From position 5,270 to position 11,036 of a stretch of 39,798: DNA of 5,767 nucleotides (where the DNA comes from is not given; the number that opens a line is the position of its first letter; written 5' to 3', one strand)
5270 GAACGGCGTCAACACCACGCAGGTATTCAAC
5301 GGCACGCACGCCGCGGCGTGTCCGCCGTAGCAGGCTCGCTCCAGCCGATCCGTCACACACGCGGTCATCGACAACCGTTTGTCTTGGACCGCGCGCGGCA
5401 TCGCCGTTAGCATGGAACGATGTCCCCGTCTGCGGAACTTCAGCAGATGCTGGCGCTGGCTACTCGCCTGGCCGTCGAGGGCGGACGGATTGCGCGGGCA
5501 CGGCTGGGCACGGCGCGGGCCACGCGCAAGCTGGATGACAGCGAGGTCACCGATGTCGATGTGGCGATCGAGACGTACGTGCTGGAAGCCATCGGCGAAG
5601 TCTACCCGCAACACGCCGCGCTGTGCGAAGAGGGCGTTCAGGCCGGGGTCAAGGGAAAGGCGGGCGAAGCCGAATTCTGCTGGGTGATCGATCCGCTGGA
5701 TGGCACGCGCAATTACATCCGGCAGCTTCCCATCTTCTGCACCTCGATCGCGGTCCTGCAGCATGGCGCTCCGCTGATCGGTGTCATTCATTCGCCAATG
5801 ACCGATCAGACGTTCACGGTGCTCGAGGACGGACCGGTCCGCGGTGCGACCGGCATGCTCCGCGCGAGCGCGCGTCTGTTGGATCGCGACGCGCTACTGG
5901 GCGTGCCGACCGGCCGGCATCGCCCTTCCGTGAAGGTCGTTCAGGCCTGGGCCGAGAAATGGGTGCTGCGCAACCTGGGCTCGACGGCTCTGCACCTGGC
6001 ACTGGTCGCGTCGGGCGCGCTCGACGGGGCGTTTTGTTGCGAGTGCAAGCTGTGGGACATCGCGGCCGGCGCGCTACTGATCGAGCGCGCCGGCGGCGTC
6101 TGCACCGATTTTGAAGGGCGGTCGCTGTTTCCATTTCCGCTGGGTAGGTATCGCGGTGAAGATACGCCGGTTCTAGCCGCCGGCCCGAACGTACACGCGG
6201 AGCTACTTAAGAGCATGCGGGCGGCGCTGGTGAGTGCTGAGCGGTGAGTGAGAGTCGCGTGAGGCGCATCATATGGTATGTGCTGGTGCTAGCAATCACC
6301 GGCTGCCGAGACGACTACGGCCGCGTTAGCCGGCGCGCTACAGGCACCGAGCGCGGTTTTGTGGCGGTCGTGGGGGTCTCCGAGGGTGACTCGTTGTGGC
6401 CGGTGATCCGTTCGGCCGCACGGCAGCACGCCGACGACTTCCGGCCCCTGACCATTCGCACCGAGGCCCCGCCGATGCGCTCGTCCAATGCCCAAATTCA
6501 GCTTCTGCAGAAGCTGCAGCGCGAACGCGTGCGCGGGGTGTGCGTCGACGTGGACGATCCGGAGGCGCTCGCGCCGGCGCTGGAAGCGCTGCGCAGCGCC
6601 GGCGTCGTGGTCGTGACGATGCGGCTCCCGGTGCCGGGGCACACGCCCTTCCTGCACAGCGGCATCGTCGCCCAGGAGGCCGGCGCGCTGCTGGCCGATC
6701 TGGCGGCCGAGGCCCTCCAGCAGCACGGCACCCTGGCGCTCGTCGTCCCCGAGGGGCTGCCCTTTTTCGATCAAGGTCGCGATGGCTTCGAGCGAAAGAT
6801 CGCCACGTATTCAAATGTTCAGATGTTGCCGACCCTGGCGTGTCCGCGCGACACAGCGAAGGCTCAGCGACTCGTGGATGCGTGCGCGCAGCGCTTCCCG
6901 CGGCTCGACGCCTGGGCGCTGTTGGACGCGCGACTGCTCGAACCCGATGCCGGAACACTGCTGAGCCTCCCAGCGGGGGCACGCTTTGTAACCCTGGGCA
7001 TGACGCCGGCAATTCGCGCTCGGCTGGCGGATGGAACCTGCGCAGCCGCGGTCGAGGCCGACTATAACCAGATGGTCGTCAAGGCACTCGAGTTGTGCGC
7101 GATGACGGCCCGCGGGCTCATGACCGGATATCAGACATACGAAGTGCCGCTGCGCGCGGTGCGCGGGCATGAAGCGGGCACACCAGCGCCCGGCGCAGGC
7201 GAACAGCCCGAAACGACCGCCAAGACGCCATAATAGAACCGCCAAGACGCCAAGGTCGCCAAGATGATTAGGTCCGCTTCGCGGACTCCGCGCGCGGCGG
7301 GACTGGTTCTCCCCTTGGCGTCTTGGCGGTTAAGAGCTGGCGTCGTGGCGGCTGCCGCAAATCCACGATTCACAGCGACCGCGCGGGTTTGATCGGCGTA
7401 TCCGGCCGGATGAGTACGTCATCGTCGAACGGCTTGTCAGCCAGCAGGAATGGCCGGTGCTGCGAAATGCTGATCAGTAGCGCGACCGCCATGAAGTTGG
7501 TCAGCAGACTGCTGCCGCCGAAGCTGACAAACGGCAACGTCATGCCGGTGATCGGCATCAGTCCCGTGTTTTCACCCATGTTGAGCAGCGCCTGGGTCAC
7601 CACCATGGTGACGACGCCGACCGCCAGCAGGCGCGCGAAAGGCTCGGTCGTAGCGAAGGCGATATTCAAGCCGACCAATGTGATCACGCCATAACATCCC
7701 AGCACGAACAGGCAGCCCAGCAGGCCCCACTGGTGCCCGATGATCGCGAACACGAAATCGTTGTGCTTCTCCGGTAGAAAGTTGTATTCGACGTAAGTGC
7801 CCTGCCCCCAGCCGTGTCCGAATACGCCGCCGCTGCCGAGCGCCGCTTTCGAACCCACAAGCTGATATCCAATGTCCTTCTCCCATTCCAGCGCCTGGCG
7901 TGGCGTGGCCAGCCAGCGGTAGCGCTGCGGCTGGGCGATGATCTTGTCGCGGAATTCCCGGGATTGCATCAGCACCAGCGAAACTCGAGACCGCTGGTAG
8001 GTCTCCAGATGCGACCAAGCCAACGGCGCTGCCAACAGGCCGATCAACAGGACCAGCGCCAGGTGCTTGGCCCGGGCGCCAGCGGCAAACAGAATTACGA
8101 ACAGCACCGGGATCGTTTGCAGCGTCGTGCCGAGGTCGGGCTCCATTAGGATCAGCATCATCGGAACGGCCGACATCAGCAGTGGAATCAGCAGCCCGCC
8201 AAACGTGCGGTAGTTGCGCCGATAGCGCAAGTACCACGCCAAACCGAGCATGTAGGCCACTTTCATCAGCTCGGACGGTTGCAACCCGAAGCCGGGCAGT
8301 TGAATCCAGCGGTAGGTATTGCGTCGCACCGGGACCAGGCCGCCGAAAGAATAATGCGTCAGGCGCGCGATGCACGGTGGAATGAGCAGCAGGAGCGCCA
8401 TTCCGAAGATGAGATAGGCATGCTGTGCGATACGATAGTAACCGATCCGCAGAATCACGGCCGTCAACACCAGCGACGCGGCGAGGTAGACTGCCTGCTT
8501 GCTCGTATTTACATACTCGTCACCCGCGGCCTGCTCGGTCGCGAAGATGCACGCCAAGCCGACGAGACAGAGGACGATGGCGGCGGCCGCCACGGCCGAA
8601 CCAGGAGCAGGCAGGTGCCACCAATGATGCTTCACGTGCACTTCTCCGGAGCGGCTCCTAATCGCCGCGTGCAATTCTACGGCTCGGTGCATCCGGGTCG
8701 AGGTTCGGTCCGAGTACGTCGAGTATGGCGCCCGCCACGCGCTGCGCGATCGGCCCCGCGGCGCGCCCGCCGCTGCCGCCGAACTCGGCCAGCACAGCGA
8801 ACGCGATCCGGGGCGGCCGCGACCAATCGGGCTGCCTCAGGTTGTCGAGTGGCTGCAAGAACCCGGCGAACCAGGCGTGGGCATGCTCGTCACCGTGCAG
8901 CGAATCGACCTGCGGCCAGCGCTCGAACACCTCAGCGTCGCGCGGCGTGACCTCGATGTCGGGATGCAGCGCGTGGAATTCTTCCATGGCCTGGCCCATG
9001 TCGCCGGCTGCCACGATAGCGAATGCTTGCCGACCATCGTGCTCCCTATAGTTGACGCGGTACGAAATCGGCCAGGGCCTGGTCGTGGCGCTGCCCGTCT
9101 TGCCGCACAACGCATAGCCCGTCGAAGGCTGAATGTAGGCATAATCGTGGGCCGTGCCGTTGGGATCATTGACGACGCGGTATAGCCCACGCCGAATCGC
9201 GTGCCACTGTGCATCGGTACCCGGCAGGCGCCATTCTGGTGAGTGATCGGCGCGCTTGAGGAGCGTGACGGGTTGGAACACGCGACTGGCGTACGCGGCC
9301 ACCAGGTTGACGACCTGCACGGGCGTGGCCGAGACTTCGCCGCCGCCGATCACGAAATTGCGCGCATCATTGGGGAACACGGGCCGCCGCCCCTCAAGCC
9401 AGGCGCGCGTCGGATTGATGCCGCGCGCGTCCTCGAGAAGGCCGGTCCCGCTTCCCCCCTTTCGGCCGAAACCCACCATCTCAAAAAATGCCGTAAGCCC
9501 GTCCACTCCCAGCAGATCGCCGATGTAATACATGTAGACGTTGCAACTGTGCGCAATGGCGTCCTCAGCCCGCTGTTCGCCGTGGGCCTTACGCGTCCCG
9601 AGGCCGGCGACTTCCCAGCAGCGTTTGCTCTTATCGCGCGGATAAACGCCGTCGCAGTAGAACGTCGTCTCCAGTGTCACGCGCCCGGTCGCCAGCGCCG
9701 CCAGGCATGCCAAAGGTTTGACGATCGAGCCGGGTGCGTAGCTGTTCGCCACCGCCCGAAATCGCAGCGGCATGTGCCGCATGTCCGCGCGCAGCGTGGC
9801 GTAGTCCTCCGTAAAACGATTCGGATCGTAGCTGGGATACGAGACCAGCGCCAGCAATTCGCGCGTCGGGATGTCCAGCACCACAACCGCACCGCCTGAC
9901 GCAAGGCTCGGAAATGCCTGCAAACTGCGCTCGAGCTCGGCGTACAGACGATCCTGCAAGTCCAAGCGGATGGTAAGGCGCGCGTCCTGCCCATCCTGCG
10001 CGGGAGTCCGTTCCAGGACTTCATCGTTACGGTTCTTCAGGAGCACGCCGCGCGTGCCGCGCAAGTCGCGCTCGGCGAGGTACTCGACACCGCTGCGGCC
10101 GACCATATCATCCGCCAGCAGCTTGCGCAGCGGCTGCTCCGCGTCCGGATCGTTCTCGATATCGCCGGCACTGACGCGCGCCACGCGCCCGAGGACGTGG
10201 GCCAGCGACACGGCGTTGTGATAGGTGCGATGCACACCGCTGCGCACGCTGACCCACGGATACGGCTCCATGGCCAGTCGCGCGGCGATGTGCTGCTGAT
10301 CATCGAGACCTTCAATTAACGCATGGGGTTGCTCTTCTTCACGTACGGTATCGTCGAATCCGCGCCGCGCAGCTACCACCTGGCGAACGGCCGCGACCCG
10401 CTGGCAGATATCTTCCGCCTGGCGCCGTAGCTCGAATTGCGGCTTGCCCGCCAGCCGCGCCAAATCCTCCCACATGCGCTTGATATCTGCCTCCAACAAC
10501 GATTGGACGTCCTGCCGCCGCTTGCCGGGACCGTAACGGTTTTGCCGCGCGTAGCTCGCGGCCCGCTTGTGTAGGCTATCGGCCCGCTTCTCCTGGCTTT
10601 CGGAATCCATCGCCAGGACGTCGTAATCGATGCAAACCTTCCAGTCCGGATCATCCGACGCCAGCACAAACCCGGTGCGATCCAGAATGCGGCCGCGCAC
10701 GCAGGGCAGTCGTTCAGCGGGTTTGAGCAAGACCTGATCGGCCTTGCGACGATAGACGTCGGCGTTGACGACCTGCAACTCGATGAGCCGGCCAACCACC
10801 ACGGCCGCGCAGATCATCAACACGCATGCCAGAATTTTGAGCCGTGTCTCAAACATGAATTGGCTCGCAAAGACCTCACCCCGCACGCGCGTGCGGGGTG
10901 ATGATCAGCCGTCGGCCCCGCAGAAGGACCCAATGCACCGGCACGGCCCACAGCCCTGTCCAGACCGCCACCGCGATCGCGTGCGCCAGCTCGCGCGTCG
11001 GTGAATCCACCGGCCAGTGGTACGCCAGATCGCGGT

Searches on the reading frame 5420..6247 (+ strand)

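Call 58: search_protein_families(library=pfam, proteins=[window:5420-6247:+], max_evalue=0.001)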
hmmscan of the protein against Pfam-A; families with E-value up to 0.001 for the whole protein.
window:5420-6247:+ (275 aa): 1 family
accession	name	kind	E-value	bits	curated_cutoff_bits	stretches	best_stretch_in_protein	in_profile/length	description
PF00459.30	Inositol_P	-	4.6e-49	167.8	27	1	7-265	2-265/271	Inositol monophosphatase family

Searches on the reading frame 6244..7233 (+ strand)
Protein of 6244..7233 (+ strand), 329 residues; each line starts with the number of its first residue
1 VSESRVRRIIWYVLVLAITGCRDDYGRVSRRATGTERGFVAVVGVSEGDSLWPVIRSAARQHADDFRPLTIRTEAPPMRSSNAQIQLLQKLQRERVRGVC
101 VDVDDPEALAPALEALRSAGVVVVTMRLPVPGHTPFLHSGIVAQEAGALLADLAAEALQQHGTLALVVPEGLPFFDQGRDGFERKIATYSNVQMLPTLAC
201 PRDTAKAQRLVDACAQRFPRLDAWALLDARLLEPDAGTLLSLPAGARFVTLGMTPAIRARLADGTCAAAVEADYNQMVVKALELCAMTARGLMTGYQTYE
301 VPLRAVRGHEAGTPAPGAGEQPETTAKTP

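Call 58: search_protein_families(library=pfam, proteins=[window:6244-7233:+], max_evalue=0.001)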
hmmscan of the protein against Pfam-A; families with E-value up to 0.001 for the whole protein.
window:6244-7233:+ (329 aa): 1 family
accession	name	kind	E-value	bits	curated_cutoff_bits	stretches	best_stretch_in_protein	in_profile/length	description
PF13407.12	Peripla_BP_4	-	4.1e-20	72.9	35.1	1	40-291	1-256/258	Periplasmic binding protein domain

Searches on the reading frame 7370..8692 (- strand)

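Call 58: search_protein_families(library=pfam, proteins=[window:7370-8692:-], max_evalue=0.001)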
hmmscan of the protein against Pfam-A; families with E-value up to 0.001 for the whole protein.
window:7370-8692:- (440 aa): 1 family
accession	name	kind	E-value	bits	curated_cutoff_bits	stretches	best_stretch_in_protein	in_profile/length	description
PF01098.24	FTSW_RODA_SPOVE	-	6.3e-77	259.4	26.4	1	39-413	14-354/356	Cell cycle protein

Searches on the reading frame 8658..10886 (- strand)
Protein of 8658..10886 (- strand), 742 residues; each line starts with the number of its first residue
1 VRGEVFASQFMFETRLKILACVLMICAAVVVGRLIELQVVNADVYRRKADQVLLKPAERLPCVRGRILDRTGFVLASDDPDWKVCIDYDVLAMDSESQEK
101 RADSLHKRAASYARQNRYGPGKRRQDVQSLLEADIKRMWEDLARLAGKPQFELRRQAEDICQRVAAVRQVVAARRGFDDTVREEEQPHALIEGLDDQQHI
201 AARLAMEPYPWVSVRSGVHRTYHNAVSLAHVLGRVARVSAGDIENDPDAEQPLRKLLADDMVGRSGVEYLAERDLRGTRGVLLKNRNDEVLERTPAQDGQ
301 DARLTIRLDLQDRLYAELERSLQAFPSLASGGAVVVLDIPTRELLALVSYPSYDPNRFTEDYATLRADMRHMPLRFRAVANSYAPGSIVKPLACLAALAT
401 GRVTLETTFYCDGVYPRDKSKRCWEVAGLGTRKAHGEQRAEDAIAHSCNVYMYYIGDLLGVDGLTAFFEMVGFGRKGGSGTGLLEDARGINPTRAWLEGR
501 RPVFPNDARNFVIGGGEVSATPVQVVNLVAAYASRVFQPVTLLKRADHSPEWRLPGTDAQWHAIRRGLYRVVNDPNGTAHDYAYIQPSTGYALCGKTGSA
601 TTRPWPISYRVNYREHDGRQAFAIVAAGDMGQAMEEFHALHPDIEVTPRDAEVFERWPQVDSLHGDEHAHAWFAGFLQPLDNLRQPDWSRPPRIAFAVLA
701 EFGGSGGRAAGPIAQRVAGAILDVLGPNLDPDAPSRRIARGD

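Call 58: search_protein_families(library=pfam, proteins=[window:8658-10886:-], max_evalue=0.001)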
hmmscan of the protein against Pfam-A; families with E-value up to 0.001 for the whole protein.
window:8658-10886:- (742 aa): 2 families
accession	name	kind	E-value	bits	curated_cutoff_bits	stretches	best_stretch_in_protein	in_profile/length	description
PF00905.27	Transpeptidase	-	1.5e-36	126.6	22.1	1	332-602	1-244/299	Penicillin binding protein transpeptidase domain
PF03717.20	PBP_dimer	-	8.3e-17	62.6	24.4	1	63-281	5-164/180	Penicillin-binding Protein dimerisation domain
